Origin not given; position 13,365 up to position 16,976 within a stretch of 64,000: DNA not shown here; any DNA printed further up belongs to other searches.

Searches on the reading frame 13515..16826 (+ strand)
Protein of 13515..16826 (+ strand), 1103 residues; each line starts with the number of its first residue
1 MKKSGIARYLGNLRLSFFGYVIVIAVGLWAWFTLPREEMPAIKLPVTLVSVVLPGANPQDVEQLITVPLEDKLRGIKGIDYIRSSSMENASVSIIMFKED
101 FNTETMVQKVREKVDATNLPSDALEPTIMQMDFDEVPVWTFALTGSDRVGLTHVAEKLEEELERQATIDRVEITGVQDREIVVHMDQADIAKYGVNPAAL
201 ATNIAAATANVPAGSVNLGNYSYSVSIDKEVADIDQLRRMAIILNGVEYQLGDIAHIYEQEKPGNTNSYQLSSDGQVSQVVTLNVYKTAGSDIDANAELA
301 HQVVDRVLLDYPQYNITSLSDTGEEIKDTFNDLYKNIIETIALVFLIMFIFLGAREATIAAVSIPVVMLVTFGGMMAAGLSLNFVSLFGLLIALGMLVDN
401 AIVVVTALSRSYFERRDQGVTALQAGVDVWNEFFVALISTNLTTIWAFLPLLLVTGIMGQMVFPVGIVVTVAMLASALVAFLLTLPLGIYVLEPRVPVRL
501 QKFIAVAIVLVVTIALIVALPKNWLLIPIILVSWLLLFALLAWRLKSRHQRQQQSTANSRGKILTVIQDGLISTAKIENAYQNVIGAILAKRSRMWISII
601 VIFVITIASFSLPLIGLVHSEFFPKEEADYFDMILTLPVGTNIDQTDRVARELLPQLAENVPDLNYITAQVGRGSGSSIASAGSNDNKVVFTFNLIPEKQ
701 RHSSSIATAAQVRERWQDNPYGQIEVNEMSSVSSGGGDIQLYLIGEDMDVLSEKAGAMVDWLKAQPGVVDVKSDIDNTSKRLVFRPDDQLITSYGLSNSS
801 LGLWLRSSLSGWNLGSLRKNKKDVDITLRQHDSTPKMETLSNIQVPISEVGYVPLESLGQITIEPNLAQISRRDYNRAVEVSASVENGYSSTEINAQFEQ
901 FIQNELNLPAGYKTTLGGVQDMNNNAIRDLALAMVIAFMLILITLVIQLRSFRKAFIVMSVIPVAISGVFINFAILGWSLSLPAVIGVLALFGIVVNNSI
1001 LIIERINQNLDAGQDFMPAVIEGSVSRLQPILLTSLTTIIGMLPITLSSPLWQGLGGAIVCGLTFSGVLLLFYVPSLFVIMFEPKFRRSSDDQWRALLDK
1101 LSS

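Call 36: search_protein_families(library=pfam, proteins=[window:13515-16826:+], max_evalue=0.01)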
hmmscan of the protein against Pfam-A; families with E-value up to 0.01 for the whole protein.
window:13515-16826:+ (1103 aa): 3 families
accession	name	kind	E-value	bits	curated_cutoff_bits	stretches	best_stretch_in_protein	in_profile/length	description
PF00873.25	ACR_tran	-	1e-161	540.4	28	2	530-1081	475-1020/1021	AcrB/AcrD/AcrF family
PF03176.21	MMPL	-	1.4e-11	44.3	20.5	1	906-1081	118-302/333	MMPL family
PF02355.23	SecD_SecF_C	-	1.6e-06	28.1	20.5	1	924-1047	27-151/189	Protein export membrane protein SecD/SecF, C-terminal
